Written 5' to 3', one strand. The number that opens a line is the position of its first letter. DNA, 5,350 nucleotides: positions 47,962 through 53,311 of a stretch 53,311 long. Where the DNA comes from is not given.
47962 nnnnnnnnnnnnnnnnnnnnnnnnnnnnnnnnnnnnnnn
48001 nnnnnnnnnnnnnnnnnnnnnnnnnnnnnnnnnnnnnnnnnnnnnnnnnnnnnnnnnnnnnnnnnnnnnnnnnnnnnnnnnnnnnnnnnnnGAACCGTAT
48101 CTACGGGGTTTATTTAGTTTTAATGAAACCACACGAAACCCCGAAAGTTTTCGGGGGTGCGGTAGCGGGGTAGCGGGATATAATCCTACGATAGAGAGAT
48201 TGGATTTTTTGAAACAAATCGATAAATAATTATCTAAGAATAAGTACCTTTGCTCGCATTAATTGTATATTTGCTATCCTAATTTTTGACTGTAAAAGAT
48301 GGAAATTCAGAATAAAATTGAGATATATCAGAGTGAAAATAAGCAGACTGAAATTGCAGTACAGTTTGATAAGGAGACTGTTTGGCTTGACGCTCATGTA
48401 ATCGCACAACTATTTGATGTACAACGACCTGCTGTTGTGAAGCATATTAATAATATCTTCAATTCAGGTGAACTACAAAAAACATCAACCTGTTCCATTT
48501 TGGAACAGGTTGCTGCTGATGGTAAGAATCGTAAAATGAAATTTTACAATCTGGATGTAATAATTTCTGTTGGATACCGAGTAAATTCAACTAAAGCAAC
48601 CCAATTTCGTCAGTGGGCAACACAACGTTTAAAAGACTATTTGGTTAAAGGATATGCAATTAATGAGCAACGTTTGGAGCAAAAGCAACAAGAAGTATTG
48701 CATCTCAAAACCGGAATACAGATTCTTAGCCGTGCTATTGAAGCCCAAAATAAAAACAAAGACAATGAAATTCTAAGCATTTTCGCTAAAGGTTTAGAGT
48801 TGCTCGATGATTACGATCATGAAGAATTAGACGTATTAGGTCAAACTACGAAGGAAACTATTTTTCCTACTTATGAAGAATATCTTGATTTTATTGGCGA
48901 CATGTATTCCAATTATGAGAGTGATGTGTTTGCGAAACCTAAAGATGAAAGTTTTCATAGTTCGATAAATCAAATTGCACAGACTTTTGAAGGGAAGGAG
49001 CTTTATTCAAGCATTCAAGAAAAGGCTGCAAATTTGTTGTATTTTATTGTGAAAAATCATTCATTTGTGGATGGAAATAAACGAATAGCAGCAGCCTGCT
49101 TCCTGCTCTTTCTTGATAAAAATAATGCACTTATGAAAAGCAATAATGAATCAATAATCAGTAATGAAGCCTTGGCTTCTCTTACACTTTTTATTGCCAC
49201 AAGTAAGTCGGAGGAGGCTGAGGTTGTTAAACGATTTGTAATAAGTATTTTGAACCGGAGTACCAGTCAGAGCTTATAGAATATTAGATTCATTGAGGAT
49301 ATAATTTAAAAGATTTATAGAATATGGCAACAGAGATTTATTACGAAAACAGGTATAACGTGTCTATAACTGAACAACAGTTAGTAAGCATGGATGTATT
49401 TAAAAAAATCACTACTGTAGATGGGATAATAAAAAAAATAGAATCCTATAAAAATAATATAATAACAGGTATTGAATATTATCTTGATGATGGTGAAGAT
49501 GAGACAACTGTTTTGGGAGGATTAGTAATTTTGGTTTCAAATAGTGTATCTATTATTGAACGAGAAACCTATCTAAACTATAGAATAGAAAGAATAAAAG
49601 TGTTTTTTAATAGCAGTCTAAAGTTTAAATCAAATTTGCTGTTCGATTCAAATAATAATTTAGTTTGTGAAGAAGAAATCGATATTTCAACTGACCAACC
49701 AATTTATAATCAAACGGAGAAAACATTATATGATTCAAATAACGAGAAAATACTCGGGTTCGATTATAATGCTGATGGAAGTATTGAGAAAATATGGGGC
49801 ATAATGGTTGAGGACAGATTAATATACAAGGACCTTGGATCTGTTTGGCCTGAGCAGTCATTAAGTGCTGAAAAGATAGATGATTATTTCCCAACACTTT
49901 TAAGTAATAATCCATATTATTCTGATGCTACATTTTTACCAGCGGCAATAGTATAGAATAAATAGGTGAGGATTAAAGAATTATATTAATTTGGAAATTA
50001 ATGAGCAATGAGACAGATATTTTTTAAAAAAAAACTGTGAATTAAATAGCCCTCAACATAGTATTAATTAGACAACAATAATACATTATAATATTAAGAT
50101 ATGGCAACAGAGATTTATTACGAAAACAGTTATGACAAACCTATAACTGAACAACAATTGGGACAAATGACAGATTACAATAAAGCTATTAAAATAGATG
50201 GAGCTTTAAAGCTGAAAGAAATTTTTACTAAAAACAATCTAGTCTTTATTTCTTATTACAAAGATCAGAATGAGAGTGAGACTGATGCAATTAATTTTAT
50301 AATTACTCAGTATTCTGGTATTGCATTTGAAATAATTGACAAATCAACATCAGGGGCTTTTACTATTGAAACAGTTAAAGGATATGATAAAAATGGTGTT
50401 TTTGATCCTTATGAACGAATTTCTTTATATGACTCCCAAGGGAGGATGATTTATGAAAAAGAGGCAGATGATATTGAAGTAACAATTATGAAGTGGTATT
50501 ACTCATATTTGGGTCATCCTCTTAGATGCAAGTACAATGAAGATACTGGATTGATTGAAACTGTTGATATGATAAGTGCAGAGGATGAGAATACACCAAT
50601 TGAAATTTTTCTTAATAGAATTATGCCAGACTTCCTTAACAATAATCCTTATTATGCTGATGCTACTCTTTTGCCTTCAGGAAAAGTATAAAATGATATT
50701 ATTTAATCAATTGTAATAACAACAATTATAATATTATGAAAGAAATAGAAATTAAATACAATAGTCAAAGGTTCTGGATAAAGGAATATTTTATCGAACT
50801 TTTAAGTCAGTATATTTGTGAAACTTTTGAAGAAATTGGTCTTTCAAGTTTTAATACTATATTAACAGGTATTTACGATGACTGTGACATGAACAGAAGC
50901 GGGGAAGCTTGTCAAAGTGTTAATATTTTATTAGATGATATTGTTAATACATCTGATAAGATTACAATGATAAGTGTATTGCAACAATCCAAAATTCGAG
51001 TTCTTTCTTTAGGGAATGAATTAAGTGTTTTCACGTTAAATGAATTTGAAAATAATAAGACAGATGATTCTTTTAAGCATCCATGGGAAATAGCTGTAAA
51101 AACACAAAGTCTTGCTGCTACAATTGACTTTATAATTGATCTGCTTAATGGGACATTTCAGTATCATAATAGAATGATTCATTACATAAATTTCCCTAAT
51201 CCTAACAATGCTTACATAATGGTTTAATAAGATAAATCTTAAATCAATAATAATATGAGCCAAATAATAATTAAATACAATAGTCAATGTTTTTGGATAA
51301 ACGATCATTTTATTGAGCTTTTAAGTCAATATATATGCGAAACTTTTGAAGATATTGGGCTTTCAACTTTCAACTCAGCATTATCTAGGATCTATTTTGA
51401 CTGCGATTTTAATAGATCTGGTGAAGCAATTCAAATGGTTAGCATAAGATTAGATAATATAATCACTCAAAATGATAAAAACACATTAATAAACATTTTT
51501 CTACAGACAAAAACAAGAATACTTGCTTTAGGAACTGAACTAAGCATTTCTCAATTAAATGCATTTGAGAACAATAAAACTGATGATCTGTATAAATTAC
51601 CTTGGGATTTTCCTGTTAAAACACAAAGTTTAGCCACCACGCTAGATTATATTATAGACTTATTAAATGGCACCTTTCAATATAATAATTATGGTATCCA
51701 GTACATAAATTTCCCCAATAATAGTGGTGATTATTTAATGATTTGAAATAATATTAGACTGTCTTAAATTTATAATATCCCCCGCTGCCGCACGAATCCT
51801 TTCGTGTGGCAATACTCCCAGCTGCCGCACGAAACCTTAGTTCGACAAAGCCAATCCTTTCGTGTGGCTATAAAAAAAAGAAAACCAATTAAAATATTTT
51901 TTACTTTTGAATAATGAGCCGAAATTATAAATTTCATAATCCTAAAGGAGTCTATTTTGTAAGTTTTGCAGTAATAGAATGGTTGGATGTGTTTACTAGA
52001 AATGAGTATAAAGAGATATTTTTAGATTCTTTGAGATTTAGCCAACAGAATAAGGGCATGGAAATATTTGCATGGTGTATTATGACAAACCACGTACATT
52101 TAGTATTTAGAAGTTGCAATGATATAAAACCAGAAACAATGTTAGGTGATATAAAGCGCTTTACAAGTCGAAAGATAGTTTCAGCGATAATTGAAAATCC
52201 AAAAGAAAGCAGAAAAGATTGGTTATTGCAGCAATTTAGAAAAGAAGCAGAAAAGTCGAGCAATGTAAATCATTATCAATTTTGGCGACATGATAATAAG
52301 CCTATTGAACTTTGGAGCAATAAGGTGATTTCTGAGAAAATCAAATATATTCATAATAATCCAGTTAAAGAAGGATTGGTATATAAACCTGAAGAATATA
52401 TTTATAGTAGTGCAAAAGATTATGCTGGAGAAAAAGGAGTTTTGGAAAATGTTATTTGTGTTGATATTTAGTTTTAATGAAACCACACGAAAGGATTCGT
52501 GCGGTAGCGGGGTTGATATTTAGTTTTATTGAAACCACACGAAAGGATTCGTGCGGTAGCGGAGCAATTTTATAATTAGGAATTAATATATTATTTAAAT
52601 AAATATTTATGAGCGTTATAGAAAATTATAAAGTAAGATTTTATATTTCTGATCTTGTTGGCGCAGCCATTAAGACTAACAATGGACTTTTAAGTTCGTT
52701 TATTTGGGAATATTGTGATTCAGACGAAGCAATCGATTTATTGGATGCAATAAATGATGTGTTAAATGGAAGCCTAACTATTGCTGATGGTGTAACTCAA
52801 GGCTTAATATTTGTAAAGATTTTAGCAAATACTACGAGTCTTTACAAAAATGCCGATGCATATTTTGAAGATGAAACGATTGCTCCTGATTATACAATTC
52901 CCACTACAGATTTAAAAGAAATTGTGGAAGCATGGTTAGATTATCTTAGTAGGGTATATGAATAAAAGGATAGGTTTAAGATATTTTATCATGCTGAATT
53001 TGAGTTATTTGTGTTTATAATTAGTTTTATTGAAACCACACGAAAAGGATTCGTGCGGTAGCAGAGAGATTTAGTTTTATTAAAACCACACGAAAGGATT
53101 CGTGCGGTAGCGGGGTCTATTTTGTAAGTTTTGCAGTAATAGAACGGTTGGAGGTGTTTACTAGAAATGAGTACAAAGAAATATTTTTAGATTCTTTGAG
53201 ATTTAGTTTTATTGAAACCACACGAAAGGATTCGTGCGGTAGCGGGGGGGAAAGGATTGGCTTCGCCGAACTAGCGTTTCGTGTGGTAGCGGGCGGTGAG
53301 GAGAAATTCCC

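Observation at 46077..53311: Hairpin-repeat-punctuated cassette array with a resident RAYT: a possible REP/Y1-transposase-based gene-capture platform for TA, Abi and immunity-like cargo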

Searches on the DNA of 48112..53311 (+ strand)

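Call 86: search_dna_similar(query=window:48112-53311:+, collection=plasmids, mode=distant, max_rows=12)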
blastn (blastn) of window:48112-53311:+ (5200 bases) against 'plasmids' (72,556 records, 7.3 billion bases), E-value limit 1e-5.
Records with a match: 10; places in all: 10; records where one place covers at least 80% of the query: 0.
Best place of each record, by identity: 60-80% 10.
By first word of the organism name: Legionella 3; Phocaeicola 2; Candidatus 1; [Eubacterium] 1; Lachnospira 1; Bacteroides 1; Fusobacterium 1.
By predicted mobility (MOB-suite, as given by PLSDB): non-mobilizable 6; conjugative 3; mobilizable 1.
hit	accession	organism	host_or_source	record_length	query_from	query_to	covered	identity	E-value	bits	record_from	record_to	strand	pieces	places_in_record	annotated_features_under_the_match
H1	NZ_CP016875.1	Legionella pneumophila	Glomma River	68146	416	982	4%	73.8%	1e-8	135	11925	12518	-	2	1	virulence protein RhuM/Fic/DOC family protein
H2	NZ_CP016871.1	Legionella pneumophila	industrial building air scrubber liquid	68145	416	982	4%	73.8%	1e-8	135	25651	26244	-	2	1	virulence protein RhuM/Fic/DOC family protein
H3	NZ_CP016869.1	Legionella pneumophila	clinical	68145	416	982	4%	73.8%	1e-8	135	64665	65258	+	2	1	virulence protein RhuM/Fic/DOC family protein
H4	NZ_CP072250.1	Phocaeicola dorei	Homo sapiens,cultured bacterial ...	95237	380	565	4%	71.7%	4e-14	91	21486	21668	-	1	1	none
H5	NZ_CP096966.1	Phocaeicola vulgatus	whole organism,human feces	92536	380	565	4%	71.7%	4e-14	91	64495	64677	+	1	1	none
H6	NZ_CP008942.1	Candidatus Paracaedibacter acanthamoebae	Acanthamoeba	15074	367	552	4%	69.8%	1e-7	69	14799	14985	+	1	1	none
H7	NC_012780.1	[Eubacterium] eligens ATCC 27750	-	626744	908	1086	3%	71.7%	6e-12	82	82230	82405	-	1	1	Fic family protein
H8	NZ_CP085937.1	Lachnospira eligens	-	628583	908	1086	3%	71.7%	6e-12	82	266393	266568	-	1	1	Fic family protein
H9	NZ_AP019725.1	Bacteroides uniformis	Homo sapiens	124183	400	562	3%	72.9%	6e-12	83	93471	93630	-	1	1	rhuM: RhuM family protein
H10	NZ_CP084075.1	Fusobacterium vincentii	-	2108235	899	981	2%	77.1%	2e-6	65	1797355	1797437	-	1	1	none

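Call 87: search_dna_similar(query=window:48112-53311:+, collection=phages, mode=distant, max_rows=12)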
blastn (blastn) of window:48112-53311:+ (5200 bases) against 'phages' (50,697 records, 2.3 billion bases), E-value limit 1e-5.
Records with a match: 4; places in all: 4; records where one place covers at least 80% of the query: 0.
Best place of each record, by identity: 60-80% 4.
By first word of the organism name: Bacteriophage 4.
By host as written in the record: - 4.
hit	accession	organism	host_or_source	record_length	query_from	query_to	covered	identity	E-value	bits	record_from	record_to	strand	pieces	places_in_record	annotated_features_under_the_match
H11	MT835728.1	Bacteriophage sp.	human fecal samples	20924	400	562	3%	72.3%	2e-11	79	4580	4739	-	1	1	record has no annotation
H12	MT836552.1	Bacteriophage sp.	human fecal samples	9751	433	565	3%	71.4%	1e-8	70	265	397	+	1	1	record has no annotation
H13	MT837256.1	Bacteriophage sp.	human fecal samples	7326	439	552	2%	73.3%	6e-6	61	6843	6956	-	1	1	record has no annotation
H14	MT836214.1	Bacteriophage sp.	human fecal samples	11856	906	1012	2%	72.9%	2e-6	64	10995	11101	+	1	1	record has no annotation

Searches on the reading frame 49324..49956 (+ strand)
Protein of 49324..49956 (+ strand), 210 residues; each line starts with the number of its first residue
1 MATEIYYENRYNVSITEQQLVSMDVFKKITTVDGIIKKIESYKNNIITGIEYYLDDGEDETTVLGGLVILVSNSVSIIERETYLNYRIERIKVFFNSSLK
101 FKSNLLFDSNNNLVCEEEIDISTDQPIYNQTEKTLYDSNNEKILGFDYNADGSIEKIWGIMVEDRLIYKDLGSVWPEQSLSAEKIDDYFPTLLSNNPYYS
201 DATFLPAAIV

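Call 6: search_protein_families(library=pfam, proteins=[window:49324-49956:+], max_evalue=0.01)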
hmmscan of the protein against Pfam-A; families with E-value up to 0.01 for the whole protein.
window:49324-49956:+ (210 aa): 0 families

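Call 20: search_protein_families(library=ncbifam, proteins=[window:49324-49956:+], max_evalue=0.01)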
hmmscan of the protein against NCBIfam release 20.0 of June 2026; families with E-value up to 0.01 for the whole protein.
window:49324-49956:+ (210 aa): 0 families

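Call 33: find_homologous_proteins(query=A2, max_evalue=0.001)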
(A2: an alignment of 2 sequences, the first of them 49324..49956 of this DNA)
Query A2 (2 sequences) (210 aa, profile of the alignment): 5 proteins with E <= 0.001 among 1317 candidates.
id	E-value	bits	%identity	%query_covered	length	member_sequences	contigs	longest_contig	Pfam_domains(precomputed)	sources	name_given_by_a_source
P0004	4.9e-114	398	100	100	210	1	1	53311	-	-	-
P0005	3.1e-100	353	89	100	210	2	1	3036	-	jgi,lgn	-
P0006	3.3e-96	339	31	99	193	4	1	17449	-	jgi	jgi:hypothetical protein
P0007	2.1e-87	311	34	100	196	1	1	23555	-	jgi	jgi:hypothetical protein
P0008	1.8e-37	147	42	98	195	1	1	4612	-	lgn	-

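Call 35: find_encoding_contigs(protein=P0007, flank=10000, max_places=3)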
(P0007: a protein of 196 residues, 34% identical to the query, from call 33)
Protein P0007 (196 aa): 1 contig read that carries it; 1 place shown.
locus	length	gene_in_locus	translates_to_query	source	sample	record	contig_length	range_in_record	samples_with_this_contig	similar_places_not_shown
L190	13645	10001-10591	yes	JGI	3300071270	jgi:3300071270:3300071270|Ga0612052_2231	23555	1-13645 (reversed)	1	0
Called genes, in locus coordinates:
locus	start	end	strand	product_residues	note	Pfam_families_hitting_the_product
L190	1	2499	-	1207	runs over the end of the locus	PF00324:AA_permease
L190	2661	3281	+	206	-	PF08889:WbqC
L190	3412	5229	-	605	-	PF00512:HisKA, PF02518:HATPase_c, PF00072:Response_reg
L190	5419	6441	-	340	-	PF00188:CAP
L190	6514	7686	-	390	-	PF01619:Pro_dh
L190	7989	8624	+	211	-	PF00485:PRK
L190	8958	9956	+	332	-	PF13310:Virulence_RhuM, PF02661:Fic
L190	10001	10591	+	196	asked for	-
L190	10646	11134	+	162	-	-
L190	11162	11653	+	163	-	-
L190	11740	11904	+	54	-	-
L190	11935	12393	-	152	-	PF08818:DUF1801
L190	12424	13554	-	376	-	PF01702:TGT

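Call 36: find_encoding_contigs(protein=P0006, flank=10000, max_places=3)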
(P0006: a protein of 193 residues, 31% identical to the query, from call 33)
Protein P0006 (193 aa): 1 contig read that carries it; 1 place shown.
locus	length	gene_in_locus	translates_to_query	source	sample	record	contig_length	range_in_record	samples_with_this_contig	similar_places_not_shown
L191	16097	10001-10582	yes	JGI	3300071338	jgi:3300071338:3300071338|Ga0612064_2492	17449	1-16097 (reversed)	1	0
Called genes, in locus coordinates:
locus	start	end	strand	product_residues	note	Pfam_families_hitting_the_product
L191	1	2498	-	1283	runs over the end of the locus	?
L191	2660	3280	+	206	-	PF08889:WbqC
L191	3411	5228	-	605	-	PF00512:HisKA, PF02518:HATPase_c, PF00072:Response_reg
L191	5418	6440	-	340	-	PF00188:CAP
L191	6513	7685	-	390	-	PF01619:Pro_dh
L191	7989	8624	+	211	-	PF00485:PRK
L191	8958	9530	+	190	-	PF13310:Virulence_RhuM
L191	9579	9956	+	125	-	PF02661:Fic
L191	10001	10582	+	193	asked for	-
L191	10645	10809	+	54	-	-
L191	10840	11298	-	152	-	PF08818:DUF1801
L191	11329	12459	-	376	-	PF01702:TGT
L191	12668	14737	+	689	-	PF13448:DUF4114, PF16130:DUF4842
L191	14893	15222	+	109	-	PF19647:Septknot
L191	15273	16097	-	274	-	?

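Call 44: find_encoding_contigs(protein=P0005, flank=10000, max_places=4)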
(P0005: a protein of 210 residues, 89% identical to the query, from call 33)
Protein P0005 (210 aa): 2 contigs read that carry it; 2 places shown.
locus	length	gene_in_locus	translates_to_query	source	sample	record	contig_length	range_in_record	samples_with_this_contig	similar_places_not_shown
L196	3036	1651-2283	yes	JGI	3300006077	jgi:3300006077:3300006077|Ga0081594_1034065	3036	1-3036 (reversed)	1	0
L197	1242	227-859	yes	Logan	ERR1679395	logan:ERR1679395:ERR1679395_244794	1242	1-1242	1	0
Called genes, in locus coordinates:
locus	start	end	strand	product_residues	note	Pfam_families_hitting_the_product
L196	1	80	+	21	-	?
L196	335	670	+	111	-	PF07661:MORN_2 (faint)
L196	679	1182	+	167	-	PF04493:Endonuclease_5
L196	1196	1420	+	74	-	-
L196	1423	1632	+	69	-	-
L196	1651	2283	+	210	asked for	-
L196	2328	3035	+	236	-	?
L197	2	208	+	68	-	?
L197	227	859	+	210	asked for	-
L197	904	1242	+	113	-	?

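Call 73: predict_structure(alignment_id=A6)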
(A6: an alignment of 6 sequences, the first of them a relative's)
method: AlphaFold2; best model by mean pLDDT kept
length: 210 residues; sequences in the alignment: 6
mean_pLDDT: 68.5   pTM: 0.66
mean pLDDT of the five models: 68.5, 66.4, 65.4, 60.5, 49.0
residues with pLDDT >= 90: 62; 70-90: 53; 50-70: 21; < 50: 74
segments of 3 or more residues with pLDDT < 50: 128-141, 148-191, 197-210
pLDDT, mean of each block of 10 residues (from residue 1): 93 92 93 93 92 91 88 88 79 89 77 69 62 43 51 47 34 34 44 48 31
secondary structure, 60 per line:
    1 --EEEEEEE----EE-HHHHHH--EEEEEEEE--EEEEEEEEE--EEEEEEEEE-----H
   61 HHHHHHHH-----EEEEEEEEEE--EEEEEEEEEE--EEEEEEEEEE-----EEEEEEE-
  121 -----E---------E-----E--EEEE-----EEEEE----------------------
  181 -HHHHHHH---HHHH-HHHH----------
elements in order: E3-9 H17-22 E25-32 E35-43 E46-54 H60-68 E74-83 E86-95 E98-107 E113-119 E145-148 E154-158 H182-188 H192-195 H197-200

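Call 77: fold_search(model_id=the predicted structure, library=pdb)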
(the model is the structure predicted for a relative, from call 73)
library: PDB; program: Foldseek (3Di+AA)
matches with E <= 10: 1074; with E <= 0.001: 0
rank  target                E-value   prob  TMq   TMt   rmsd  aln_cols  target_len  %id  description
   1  2w7q_A                2.2e-02  0.69  0.19  0.21  13.0       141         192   17  Structure of Pseudomonas aeruginosa LolA (released 2009-12-29)
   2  7qh9_CCC              3.6e-02  0.35  0.18  0.10  13.2       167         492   12  TarM(Se)_G117R-4RboP (released 2023-05-10)
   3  4x7r_A                4.3e-02  0.93  0.27  0.13   9.9       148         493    9  Crystal structure of S. aureus TarM G117R mutant in complex with Fondaparinux, alpha-GlcNAc-glycerol and UDP (released 2015-02-25)
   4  7z6w                  4.5e-02  0.25  0.17  0.19  12.9       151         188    9  Complex of E. coli LolA and lipoprotein (released 2022-09-07)
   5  5ay6_A                5.1e-02  0.23  0.19  0.15  15.6       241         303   10  32 kDa Fragment of the Flagellar hook protein FlgE from Caulobacter crescentus (released 2016-08-17)
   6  3n2q                  5.4e-02  0.21  0.15  0.12  14.3       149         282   11  Crystal structure of Sex pheromone staph-cAM373 precursor (released 2010-06-02)
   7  4wac                  7.1e-02  0.91  0.28  0.13  10.0       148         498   10  Crystal Structure of TarM (released 2015-02-25)
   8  7oks_A                7.1e-02  0.23  0.17  0.20  15.1       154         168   10  X-ray structure of soluble EPCR in P212121 space group (released 2022-04-27)
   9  7okt_B                8.9e-02  0.25  0.16  0.20  16.3       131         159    9  X-ray structure of soluble EPCR in C2221 space group (released 2022-04-27)
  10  8chx_B                8.9e-02  0.21  0.16  0.18  12.6       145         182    7  Structure and function of LolA from Vibrio cholerae (released 2023-06-21)
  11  8r50_A                8.9e-02  0.20  0.17  0.04  13.7       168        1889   12  Mouse teneurin-3 compact dimer - A1B1 isoform (released 2024-05-08)
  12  9bct_B                8.9e-02  0.16  0.17  0.04  20.6       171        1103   10  Cryo-EM structure of Thermococcus kodakarensis FttA-dependent transcription pre-termination complex containing 44 nt R (released 2024-07-31)
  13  7qh9_DDD              1.1e-01  0.38  0.15  0.08  13.4       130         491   10  TarM(Se)_G117R-4RboP (released 2023-05-10)
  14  7t0r_A                1.1e-01  0.09  0.10  0.07  18.0       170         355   10  Crystal structure of the anti-CD4 adnectin 6940_B01 as a complex with the extracellular domains of CD4 and ibalizumab  (released 2022-01-12)
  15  7oks_B                1.2e-01  0.18  0.17  0.20  15.2       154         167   10  X-ray structure of soluble EPCR in P212121 space group (released 2022-04-27)
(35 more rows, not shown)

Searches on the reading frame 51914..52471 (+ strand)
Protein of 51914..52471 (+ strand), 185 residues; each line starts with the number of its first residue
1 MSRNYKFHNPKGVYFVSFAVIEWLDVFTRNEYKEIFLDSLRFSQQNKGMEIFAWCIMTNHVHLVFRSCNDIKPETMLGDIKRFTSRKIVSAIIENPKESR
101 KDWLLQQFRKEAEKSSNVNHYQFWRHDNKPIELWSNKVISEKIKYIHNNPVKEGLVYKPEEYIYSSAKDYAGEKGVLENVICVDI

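Call 6: search_protein_families(library=pfam, proteins=[window:51914-52471:+], max_evalue=0.01)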
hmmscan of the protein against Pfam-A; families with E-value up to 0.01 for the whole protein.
window:51914-52471:+ (185 aa): 1 family
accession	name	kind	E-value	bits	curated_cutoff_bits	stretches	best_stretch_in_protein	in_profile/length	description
PF01797.21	Y1_Tnp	-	2.4e-08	34.6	23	1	27-98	20-90/121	Transposase IS200 like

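Call 10: find_encoding_contigs(protein=window:51914-52471:+, flank=10000, max_places=10)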
Protein window:51914-52471:+ (185 aa): no gene with exactly this product is on record in the collection.

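Call 20: search_protein_families(library=ncbifam, proteins=[window:51914-52471:+], max_evalue=0.01)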
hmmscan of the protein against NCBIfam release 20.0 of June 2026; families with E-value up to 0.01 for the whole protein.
window:51914-52471:+ (185 aa): 2 families
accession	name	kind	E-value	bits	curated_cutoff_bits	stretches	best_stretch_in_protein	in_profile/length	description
NF047646.1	REP_Tyr_transpos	equivalog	8.2e-25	87.4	80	1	6-165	4-146/146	REP-associated tyrosine transposase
NF033573.1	transpos_IS200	equivalog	9e-06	25.9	55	1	32-97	30-95/126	IS200/IS605 family transposase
